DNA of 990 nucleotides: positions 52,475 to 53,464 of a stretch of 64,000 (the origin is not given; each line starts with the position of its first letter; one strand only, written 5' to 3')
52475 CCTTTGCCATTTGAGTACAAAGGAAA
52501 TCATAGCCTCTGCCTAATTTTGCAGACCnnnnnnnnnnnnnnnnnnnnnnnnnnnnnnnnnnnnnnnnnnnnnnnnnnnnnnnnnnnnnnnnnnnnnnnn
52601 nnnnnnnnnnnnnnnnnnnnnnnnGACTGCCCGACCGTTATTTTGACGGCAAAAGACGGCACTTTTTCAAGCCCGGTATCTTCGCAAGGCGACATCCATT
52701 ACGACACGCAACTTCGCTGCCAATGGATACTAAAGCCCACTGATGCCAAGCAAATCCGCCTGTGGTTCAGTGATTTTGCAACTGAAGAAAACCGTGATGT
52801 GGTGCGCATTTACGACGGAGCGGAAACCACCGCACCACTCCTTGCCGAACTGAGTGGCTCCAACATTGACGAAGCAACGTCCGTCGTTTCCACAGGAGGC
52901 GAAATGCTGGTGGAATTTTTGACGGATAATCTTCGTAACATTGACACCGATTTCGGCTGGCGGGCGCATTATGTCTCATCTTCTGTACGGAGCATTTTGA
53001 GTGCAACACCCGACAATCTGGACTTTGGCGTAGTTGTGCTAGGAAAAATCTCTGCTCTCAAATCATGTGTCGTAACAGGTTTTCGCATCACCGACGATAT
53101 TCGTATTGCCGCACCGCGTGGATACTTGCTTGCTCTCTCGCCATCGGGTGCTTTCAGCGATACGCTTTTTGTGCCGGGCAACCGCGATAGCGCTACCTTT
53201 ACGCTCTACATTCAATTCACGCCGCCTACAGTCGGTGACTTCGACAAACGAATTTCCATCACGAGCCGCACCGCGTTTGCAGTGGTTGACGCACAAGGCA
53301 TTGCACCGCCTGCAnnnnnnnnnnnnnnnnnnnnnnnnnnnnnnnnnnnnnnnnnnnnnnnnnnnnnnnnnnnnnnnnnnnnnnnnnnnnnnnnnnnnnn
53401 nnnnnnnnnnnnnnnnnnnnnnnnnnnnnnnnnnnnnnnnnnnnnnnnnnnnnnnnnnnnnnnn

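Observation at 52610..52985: CUB-like domain in a bacterial T9SS cargo protein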

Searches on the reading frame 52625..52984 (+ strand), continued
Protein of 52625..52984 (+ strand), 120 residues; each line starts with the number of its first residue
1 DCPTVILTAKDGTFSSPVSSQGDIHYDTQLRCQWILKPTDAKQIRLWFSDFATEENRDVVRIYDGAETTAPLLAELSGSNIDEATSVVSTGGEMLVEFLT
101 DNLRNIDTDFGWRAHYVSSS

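Call 33: fold_search(model_id=the predicted structure, library=pdb)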
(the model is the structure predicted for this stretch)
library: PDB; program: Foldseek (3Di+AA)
matches with E <= 10: 1497; with E <= 0.001: 75
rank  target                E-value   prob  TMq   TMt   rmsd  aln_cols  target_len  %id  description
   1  2qqo_B                2.5e-07  1.00  0.78  0.24   2.6       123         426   26  Crystal Structure of the a2b1b2 Domains from Human Neuropilin-2 (released 2007-11-20)
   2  4gza_H                2.8e-07  1.00  0.75  0.77   3.0       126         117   23  Complex of mouse Plexin A2 - Semaphorin 3A - Neuropilin-1 (released 2012-10-17)
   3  7t4s_F                2.9e-07  1.00  0.76  0.27   2.6       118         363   25  CryoEM structure of the HCMV Pentamer gH/gL/UL128/UL130/UL131A in complex with NRP2 and neutralizing fabs 8I21 and 13H (released 2022-03-23)
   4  2qqo_A                2.9e-07  1.00  0.78  0.23   2.6       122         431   26  Crystal Structure of the a2b1b2 Domains from Human Neuropilin-2 (released 2007-11-20)
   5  2wno                  3.6e-07  1.00  0.79  0.80   2.5       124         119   26  X-ray Structure of CUB_C domain from TSG-6 (released 2010-09-01)
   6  8ivw_J                6.1e-07  1.00  0.77  0.23   2.6       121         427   26  Crystal structure of NRP2 in complex with aNRP2-10 Fab fragment (released 2023-07-12)
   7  4gz9_A                6.8e-07  1.00  0.78  0.18   3.0       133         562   22  Mouse Neuropilin-1, extracellular domains 1-4 (a1a2b1b2) (released 2012-10-17)
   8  6gh8_A                6.8e-07  1.00  0.77  0.77   2.7       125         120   23  Crystal structure of GP1 domain of Lujo virus in complex with the first CUB domain of neuropilin-2 (released 2018-07-25)
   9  6f1d                  7.6e-07  1.00  0.75  0.77   2.6       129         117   21  CUB2 domain of C1r (released 2018-01-17)
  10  2qqm_A                8.4e-07  1.00  0.78  0.23   2.5       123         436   24  Crystal Structure of the a2b1b2 Domains from Human Neuropilin-1 (released 2007-11-20)
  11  8ivw_D                9.9e-07  1.00  0.76  0.24   2.6       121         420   26  Crystal structure of NRP2 in complex with aNRP2-10 Fab fragment (released 2023-07-12)
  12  7wqw_A                1.2e-06  1.00  0.77  0.37   2.5       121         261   31  Structure of Active-EP (released 2022-10-26)
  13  8ziz_A                1.2e-06  1.00  0.77  0.35   2.8       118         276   31  enteropeptidase with N619A (released 2025-05-21)
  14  3kq4_B                1.3e-06  1.00  0.79  0.22   2.6       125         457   26  Structure of Intrinsic Factor-Cobalamin bound to its receptor Cubilin (released 2010-03-09)
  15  5fwv                  1.3e-06  1.00  0.76  0.33   2.6       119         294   21  Wnt modulator Kremen crystal form III at 3.2A (released 2016-07-20)
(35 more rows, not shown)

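Call 43: search_protein_families(library=pfam, proteins=[P0150, P0129, P0221, P0226, P0172, P0155, P0197, P0198, P0169, P0162], max_evalue=0.0001)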
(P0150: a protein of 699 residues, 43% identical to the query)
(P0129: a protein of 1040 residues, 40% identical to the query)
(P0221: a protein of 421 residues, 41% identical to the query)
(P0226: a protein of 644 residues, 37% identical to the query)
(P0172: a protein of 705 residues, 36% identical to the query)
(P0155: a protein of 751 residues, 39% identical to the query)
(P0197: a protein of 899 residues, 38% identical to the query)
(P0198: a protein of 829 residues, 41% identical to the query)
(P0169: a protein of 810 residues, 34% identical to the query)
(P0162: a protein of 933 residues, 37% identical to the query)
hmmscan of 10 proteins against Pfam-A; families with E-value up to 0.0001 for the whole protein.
P0150 (699 aa): 6 families
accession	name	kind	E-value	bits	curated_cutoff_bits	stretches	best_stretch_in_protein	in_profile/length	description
PF00431.26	CUB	-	4.7e-110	362.1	21.4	5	383-490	1-110/110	CUB domain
PF23062.1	CUB_M02D8_5_3rd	-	2.9e-15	56.6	32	0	515-596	22-100/114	M02D8_5-like, third CUB domain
PF23064.1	CUB_M02D8_5_5th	-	5.1e-09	36.7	27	0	201-252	42-90/112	M02D8_5-like, fifth CUB domain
PF02408.26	CUB_2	-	5.3e-06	26.7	23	0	166-214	28-74/120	CUB-like domain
PF18962.6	Por_Secre_tail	-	9.2e-06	26.3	27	1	625-698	1-75/75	Secretion system C-terminal sorting domain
PF05428.17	CRF-BP_N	-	5.2e-05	23.5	25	0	300-346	35-80/127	Corticotropin-releasing factor binding protein N-terminal domain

P0129 (1040 aa): 6 families
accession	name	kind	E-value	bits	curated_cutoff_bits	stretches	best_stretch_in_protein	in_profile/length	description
PF00431.26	CUB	-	5.4e-155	506.8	21.4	8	489-596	1-110/110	CUB domain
PF23062.1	CUB_M02D8_5_3rd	-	2.9e-22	79.2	32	0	621-717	21-113/114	M02D8_5-like, third CUB domain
PF18962.6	Por_Secre_tail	-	1.8e-09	38.2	27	1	962-1038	1-75/75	Secretion system C-terminal sorting domain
PF02408.26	CUB_2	-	1.2e-08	35.1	23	0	34-100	27-91/120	CUB-like domain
PF25090.1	DUF7805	-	7.2e-08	32.9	27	0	837-885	5-56/144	Domain of unknown function (DUF7805)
PF23064.1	CUB_M02D8_5_5th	-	4.9e-06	27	27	0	295-357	33-101/112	M02D8_5-like, fifth CUB domain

P0221 (421 aa): 3 families
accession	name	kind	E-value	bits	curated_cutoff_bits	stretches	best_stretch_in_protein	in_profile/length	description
PF00431.26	CUB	-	3.3e-63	211.3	21.4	3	107-211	4-110/110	CUB domain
PF23062.1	CUB_M02D8_5_3rd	-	1.5e-13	51.1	32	0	231-324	16-104/114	M02D8_5-like, third CUB domain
PF18962.6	Por_Secre_tail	-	2.9e-07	31.1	27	1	347-411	1-67/75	Secretion system C-terminal sorting domain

P0226 (644 aa): 3 families
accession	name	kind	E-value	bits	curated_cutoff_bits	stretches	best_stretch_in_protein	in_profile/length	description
PF00431.26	CUB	-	9.3e-91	300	21.4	4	200-303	4-110/110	CUB domain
PF18962.6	Por_Secre_tail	-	8.5e-15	55.3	27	1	567-639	1-71/75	Secretion system C-terminal sorting domain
PF24512.1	DUF7592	-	7.9e-06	26.2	27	0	461-518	23-82/85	Domain of unknown function (DUF7592)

P0172 (705 aa): 4 families
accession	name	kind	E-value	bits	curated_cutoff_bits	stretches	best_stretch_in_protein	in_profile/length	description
PF00431.26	CUB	-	4.5e-118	387.9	21.4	5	384-490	1-110/110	CUB domain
PF18962.6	Por_Secre_tail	-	5.8e-14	52.6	27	1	629-704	1-74/75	Secretion system C-terminal sorting domain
PF23062.1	CUB_M02D8_5_3rd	-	5.7e-13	49.2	32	0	286-377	22-110/114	M02D8_5-like, third CUB domain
PF00932.25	LTD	-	4.2e-06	27.5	34.3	0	319-337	18-37/109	Lamin Tail Domain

P0155 (751 aa): 4 families
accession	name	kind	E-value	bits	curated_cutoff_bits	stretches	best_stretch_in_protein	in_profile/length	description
PF00431.26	CUB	-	3.4e-104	343.2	21.4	5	85-189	3-110/110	CUB domain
PF18962.6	Por_Secre_tail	-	6.5e-13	49.2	27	1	676-744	1-69/75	Secretion system C-terminal sorting domain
PF23062.1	CUB_M02D8_5_3rd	-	3.7e-10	40.1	32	0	96-188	19-108/114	M02D8_5-like, third CUB domain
PF06433.17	Me-amine-dh_H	-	1e-05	25.1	21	0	601-664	24-87/343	Methylamine dehydrogenase heavy chain (MADH)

P0197 (899 aa): 3 families
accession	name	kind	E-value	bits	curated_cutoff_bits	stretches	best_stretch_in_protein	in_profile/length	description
PF00431.26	CUB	-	2.2e-80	266.6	21.4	4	186-293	1-110/110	CUB domain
PF23062.1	CUB_M02D8_5_3rd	-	1.9e-12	47.6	32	0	433-522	22-108/114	M02D8_5-like, third CUB domain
PF18962.6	Por_Secre_tail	-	7.1e-09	36.3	27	1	817-895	1-74/75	Secretion system C-terminal sorting domain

P0198 (829 aa): 5 families
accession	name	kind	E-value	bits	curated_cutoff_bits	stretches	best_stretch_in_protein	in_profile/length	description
PF00431.26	CUB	-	3.7e-74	246.6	21.4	3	394-501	1-110/110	CUB domain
PF01640.23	Peptidase_C10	-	1.9e-62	211.4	26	1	170-363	1-194/194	Peptidase C10 family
PF13734.11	Inhibitor_I69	-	1.6e-16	61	25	1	30-126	2-98/98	Spi protease inhibitor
PF23062.1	CUB_M02D8_5_3rd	-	1.9e-13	50.7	32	1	640-734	21-112/114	M02D8_5-like, third CUB domain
PF18962.6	Por_Secre_tail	-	6.3e-11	42.9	27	1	752-824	1-75/75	Secretion system C-terminal sorting domain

P0169 (810 aa): 5 families
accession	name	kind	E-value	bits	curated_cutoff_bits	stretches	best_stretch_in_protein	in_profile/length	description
PF00431.26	CUB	-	4.1e-138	452.4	21.4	6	22-128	1-110/110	CUB domain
PF23062.1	CUB_M02D8_5_3rd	-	8.8e-21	74.4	32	0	274-366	22-111/114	M02D8_5-like, third CUB domain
PF18962.6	Por_Secre_tail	-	8.3e-12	45.7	27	1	737-809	1-74/75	Secretion system C-terminal sorting domain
PF02408.26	CUB_2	-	6.7e-11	42.5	23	0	500-539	25-65/120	CUB-like domain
PF05428.17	CRF-BP_N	-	1.6e-05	25.1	25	0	515-570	26-82/127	Corticotropin-releasing factor binding protein N-terminal domain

P0162 (933 aa): 8 families
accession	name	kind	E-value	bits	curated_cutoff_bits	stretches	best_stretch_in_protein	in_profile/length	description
PF00431.26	CUB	-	2.2e-146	479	21.4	6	176-281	1-110/110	CUB domain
PF02408.26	CUB_2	-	1.7e-16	60.5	23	0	625-687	19-79/120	CUB-like domain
PF23062.1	CUB_M02D8_5_3rd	-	4.1e-11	43.2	32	0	192-280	22-108/114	M02D8_5-like, third CUB domain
PF18962.6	Por_Secre_tail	-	4.2e-11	43.4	27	1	861-927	2-69/75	Secretion system C-terminal sorting domain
PF11589.14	DUF3244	-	1.9e-06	28.2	25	1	869-924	31-87/96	Domain of unknown function (DUF3244)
PF23064.1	CUB_M02D8_5_5th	-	3.7e-06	27.4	27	0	536-604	24-87/112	M02D8_5-like, fifth CUB domain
PF24512.1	DUF7592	-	8.5e-06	26.1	27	0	455-469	49-63/85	Domain of unknown function (DUF7592)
PF04439.18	Adenyl_transf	-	3.8e-05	23.4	22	0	644-669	81-106/279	Streptomycin adenylyltransferase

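Call 73: list_cluster_members(proteins=[P0122, P0123, P0124, P0133, P0137, P0141, P0143, P0156, P0198, P0188])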
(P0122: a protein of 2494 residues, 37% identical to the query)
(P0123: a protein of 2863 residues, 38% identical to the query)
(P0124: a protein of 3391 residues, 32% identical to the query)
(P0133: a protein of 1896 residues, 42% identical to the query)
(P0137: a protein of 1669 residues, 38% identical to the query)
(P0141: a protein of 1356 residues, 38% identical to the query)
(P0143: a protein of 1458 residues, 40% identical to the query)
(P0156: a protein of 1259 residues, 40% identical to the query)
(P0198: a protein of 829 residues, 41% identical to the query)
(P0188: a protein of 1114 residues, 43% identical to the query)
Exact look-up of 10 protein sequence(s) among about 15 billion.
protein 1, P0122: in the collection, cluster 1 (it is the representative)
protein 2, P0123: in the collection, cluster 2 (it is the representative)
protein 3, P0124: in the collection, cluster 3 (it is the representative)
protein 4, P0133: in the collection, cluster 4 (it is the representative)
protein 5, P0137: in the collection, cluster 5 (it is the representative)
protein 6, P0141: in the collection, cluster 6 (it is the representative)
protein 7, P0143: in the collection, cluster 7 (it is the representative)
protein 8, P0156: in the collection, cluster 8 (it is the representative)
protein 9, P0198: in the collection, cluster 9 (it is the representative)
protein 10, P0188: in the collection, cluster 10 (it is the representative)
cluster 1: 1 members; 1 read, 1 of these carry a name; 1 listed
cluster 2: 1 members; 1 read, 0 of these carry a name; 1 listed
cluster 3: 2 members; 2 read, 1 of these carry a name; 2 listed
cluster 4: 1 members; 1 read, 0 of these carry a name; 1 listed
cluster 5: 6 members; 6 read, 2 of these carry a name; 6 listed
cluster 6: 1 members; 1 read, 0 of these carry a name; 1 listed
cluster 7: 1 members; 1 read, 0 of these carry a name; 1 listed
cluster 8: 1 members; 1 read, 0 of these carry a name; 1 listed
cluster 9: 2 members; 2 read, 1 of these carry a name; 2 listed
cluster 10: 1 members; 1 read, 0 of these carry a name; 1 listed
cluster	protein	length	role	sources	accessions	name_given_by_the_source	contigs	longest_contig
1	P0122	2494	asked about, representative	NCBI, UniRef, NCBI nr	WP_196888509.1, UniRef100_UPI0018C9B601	CUB domain-containing protein [Aureivirga sp. CE67] | CUB domain-containing protein n=1 Tax=Aureivirga sp. CE67 TaxID=1788983 ...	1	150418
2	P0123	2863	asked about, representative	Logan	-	-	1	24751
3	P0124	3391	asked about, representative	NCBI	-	-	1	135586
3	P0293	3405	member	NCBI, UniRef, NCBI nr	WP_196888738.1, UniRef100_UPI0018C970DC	CUB domain-containing protein [Aureivirga sp. CE67] | CUB domain-containing protein n=1 Tax=Aureivirga sp. CE67 TaxID=1788983 ...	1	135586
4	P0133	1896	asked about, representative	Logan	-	-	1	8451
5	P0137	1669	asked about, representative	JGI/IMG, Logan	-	Zn-dependent metalloprotease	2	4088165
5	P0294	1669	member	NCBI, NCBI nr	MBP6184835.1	MAG: M4 family metallopeptidase [Saprospiraceae bacterium] | M4 family metallopeptidase [Saprospiraceae bacterium]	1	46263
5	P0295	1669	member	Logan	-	-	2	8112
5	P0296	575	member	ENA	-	-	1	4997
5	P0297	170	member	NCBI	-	-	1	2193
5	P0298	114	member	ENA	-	-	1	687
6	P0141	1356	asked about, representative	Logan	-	-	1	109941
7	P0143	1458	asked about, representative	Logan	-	-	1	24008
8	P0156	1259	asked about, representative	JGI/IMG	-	-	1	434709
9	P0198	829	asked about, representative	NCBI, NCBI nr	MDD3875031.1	MAG: C10 family peptidase [Bacteroidales bacterium] | C10 family peptidase [Bacteroidales bacterium]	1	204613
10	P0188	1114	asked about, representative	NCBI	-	-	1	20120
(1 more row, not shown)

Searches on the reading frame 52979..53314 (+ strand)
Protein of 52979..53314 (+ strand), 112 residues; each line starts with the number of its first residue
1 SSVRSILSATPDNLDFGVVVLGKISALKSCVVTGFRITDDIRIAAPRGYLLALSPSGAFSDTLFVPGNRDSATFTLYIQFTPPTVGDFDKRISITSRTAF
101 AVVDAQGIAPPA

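Call 72: search_protein_families(library=pfam, proteins=[window:52979-53314:+], max_evalue=10)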
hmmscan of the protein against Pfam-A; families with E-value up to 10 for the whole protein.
seq(112 aa): 0 families
